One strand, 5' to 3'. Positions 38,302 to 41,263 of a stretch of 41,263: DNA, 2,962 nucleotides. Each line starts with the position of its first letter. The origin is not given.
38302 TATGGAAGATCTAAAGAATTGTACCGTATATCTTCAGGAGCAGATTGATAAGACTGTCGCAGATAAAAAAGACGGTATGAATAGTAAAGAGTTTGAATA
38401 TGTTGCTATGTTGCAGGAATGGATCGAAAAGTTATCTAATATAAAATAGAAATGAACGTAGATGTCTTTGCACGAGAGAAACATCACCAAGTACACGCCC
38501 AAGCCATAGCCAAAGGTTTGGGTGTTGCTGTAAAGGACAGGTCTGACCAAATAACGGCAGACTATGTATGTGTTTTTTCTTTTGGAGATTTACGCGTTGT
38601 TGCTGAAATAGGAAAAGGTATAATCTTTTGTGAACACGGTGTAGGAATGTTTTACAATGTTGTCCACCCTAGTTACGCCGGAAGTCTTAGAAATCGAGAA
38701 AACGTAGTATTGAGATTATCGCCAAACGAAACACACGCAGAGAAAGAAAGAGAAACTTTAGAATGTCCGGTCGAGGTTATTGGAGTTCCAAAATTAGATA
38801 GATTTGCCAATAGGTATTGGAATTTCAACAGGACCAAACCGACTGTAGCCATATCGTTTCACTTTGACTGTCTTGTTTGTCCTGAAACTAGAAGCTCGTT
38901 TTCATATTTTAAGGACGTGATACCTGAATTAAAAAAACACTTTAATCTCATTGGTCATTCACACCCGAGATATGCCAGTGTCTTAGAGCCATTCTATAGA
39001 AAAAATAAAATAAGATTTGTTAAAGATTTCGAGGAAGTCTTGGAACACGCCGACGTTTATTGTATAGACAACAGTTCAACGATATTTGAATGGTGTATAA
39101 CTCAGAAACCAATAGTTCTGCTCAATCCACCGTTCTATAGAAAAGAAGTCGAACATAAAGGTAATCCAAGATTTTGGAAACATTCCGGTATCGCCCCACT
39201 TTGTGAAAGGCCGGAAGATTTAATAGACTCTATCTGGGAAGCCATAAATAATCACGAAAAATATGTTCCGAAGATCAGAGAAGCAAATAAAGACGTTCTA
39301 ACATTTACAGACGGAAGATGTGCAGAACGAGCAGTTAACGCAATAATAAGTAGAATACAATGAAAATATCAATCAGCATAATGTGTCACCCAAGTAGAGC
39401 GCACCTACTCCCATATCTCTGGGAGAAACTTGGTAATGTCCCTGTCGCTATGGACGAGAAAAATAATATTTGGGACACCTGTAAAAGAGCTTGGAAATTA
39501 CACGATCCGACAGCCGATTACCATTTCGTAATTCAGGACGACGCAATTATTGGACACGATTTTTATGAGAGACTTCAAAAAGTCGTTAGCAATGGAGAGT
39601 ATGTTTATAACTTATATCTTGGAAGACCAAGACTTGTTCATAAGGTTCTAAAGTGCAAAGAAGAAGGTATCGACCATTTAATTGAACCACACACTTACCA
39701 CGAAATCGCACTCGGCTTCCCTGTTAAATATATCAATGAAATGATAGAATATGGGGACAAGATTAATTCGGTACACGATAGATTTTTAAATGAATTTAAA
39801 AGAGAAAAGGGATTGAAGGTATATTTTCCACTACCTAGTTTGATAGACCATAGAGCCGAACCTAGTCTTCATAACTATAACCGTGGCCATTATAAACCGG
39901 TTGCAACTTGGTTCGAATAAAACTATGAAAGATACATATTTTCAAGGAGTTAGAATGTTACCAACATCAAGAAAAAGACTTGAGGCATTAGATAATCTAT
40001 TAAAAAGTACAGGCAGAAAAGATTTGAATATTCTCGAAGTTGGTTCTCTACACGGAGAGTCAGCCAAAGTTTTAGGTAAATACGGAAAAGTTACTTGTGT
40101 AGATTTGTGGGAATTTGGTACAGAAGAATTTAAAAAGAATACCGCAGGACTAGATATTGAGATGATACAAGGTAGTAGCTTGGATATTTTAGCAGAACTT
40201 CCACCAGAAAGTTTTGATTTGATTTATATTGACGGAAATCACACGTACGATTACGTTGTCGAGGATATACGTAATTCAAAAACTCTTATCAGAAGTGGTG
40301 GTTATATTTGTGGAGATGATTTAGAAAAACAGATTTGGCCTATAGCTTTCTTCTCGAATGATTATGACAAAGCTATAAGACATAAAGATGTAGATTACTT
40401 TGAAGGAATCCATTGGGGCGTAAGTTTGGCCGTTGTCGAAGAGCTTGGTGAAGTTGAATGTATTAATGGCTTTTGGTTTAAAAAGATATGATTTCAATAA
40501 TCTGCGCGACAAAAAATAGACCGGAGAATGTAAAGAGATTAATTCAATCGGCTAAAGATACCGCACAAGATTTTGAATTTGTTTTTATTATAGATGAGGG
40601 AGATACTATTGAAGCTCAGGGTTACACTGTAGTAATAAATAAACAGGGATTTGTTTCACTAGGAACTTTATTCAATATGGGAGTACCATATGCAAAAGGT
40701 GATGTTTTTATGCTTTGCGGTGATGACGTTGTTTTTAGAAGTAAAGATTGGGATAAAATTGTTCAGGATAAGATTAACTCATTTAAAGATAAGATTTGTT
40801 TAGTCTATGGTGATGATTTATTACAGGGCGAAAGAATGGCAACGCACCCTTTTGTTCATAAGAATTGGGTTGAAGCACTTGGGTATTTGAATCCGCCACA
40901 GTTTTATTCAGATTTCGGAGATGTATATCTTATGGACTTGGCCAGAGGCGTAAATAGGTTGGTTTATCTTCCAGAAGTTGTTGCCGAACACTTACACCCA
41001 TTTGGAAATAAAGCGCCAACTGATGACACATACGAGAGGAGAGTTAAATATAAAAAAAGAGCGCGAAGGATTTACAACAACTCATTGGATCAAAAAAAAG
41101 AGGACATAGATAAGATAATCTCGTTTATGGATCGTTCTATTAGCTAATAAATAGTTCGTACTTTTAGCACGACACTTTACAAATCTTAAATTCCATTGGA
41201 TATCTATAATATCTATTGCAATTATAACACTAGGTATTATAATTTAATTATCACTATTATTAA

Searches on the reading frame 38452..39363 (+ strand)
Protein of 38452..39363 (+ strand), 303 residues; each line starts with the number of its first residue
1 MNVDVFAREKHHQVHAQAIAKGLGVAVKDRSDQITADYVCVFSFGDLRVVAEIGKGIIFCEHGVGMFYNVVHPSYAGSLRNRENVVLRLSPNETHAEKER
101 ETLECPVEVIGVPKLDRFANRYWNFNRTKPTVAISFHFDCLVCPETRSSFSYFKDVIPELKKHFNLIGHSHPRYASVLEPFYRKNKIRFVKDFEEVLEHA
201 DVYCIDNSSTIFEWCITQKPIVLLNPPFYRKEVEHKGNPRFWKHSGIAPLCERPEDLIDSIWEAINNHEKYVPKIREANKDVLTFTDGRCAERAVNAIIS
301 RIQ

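Call 103: search_protein_families(library=pfam, proteins=[window:38452-39363:+], max_evalue=0.001)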
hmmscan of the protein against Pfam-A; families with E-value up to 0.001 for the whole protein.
window:38452-39363:+ (303 aa): 1 family
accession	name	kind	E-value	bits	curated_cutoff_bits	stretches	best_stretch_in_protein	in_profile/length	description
PF04464.20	Glyphos_transf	-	6.3e-14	52.1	22.1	1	156-299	221-366/367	CDP-Glycerol:Poly(glycerophosphate) glycerophosphotransferase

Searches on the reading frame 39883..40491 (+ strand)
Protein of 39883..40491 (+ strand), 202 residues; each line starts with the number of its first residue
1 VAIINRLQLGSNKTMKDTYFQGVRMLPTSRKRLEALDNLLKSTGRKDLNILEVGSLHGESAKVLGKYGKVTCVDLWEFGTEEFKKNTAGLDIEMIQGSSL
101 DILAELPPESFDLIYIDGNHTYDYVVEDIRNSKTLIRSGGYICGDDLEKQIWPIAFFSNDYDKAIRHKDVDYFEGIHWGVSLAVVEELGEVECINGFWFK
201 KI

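Call 103: search_protein_families(library=pfam, proteins=[window:39883-40491:+], max_evalue=0.001)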
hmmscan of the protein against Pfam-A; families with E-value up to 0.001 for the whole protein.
window:39883-40491:+ (202 aa): 4 families
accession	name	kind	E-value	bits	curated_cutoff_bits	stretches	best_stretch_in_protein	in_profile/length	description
PF13578.12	Methyltransf_24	-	6.1e-16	59.7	26.3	1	51-146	1-104/105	Methyltransferase domain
PF08241.18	Methyltransf_11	-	3.3e-06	28.1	21.2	1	51-142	1-93/95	Methyltransferase domain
PF01596.23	Methyltransf_3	-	1.9e-05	24.5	22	1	18-146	18-154/204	O-methyltransferase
PF04989.18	RMNT_CmcI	-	0.00014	22.1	23.2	1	50-155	36-156/206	Rhamnosyl O-methyltransferase/CmcI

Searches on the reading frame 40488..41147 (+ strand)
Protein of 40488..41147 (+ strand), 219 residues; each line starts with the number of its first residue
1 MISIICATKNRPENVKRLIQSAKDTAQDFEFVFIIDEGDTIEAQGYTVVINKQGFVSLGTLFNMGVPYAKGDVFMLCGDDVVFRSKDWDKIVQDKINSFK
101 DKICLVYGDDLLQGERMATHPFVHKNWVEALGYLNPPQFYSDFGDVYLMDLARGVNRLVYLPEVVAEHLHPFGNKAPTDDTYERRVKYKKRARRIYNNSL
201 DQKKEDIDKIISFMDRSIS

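Call 103: search_protein_families(library=pfam, proteins=[window:40488-41147:+], max_evalue=0.001)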
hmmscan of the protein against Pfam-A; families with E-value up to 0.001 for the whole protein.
window:40488-41147:+ (219 aa): 1 family
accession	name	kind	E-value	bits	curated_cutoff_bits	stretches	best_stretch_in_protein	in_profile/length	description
PF00535.33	Glycos_transf_2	-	9.1e-07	29.4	23.3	1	3-93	1-101/168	Glycosyl transferase family 2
